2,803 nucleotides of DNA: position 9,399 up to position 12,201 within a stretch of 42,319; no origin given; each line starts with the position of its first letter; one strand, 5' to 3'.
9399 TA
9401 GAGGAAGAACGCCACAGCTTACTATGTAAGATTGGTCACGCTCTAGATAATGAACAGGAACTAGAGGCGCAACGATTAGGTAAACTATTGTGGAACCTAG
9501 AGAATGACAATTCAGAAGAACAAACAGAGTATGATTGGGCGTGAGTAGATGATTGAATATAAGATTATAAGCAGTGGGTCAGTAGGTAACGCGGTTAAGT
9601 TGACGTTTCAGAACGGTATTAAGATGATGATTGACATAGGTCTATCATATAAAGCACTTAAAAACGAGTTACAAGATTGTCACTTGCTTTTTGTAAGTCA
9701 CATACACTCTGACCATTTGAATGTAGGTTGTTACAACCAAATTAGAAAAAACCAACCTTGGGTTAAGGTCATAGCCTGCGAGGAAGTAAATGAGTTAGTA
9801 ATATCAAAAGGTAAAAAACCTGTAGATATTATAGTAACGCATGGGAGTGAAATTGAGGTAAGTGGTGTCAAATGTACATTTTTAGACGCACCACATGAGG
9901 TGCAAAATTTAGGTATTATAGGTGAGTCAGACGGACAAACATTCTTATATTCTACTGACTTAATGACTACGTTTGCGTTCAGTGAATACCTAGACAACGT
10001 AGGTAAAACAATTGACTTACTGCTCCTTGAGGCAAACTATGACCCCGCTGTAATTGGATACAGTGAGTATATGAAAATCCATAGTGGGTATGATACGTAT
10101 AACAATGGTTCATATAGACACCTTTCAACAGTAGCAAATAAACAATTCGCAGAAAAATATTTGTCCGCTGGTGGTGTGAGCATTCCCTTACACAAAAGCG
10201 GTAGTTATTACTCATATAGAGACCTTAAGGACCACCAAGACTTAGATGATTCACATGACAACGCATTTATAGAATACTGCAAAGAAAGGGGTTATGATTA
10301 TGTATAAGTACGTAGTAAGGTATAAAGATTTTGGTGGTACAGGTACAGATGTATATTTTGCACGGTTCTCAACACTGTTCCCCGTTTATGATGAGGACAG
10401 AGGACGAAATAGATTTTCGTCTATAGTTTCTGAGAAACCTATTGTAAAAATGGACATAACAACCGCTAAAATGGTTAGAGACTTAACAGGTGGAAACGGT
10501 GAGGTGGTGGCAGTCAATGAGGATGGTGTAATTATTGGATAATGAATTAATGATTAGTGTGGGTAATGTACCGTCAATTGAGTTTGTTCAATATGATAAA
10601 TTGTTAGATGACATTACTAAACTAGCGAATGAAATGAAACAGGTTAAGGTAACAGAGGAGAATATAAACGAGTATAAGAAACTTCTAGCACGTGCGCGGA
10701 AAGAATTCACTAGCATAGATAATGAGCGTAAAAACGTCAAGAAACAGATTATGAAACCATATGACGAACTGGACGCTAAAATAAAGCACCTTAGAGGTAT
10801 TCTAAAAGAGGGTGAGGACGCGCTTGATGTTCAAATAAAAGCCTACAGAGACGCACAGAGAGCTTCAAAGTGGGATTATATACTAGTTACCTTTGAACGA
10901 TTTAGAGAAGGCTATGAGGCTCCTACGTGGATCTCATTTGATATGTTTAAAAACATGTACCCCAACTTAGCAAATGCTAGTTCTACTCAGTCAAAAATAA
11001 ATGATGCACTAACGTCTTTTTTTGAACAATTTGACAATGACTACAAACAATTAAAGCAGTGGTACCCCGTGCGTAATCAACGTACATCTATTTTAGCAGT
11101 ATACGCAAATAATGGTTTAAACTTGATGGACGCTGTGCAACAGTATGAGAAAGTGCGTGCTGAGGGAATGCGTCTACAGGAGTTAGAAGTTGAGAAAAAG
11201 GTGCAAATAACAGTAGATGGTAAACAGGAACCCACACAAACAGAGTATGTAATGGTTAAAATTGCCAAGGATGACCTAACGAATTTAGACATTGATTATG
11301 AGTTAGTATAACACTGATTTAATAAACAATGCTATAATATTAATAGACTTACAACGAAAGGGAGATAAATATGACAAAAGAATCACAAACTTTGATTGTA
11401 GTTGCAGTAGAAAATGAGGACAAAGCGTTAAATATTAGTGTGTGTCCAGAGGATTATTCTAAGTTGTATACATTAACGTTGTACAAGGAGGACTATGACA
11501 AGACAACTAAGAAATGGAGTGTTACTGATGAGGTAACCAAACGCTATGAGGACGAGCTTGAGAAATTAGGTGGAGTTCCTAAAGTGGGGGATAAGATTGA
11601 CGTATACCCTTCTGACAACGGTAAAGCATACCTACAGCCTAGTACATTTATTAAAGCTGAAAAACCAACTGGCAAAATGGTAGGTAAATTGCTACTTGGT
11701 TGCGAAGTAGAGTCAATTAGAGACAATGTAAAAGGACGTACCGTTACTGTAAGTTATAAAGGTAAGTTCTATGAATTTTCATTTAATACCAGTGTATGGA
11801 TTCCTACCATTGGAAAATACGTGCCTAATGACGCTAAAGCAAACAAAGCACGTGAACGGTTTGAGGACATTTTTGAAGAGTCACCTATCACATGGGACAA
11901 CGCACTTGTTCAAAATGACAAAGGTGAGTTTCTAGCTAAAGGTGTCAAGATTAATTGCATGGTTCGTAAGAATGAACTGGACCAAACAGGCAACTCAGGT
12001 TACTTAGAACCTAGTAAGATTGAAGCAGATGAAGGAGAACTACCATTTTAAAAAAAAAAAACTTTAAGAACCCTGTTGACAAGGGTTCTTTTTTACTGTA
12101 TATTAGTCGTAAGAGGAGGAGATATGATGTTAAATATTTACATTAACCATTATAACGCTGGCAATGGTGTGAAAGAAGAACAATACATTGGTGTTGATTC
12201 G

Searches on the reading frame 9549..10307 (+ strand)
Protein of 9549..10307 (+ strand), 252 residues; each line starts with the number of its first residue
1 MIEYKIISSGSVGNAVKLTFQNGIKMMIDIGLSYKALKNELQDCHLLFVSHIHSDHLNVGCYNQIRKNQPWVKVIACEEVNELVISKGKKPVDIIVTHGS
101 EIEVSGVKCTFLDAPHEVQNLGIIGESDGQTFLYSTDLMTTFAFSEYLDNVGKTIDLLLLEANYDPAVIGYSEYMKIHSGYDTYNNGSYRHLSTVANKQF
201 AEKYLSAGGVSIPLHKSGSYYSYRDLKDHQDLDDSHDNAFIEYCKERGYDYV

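Call 12: search_protein_families(library=pfam, proteins=[window:9549-10307:+], max_evalue=0.01)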
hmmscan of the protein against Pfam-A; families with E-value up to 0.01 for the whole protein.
window:9549-10307:+ (252 aa): 1 family
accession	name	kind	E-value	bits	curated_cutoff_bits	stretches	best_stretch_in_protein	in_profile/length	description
PF12706.13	Lactamase_B_2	-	2.4e-07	31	27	1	38-166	25-169/200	Beta-lactamase superfamily domain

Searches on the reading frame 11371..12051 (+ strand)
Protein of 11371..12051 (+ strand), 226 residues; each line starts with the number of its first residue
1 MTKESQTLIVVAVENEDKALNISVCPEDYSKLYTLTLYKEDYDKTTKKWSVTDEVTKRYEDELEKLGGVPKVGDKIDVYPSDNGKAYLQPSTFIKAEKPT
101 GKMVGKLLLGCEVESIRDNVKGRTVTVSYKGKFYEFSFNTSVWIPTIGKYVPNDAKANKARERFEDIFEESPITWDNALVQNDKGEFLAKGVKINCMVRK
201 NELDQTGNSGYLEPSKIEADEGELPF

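Call 12: search_protein_families(library=pfam, proteins=[window:11371-12051:+], max_evalue=0.01)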
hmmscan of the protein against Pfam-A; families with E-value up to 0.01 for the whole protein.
window:11371-12051:+ (226 aa): 0 families

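Call 46: search_protein_families(library=phrogs, proteins=[window:11371-12051:+], max_evalue=0.001)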
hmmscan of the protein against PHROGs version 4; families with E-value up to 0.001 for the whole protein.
window:11371-12051:+ (226 aa): 1 family
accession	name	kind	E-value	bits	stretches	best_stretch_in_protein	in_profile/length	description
phrog_6479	-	unknown function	3.9e-34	119.1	1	3-220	4-216/222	-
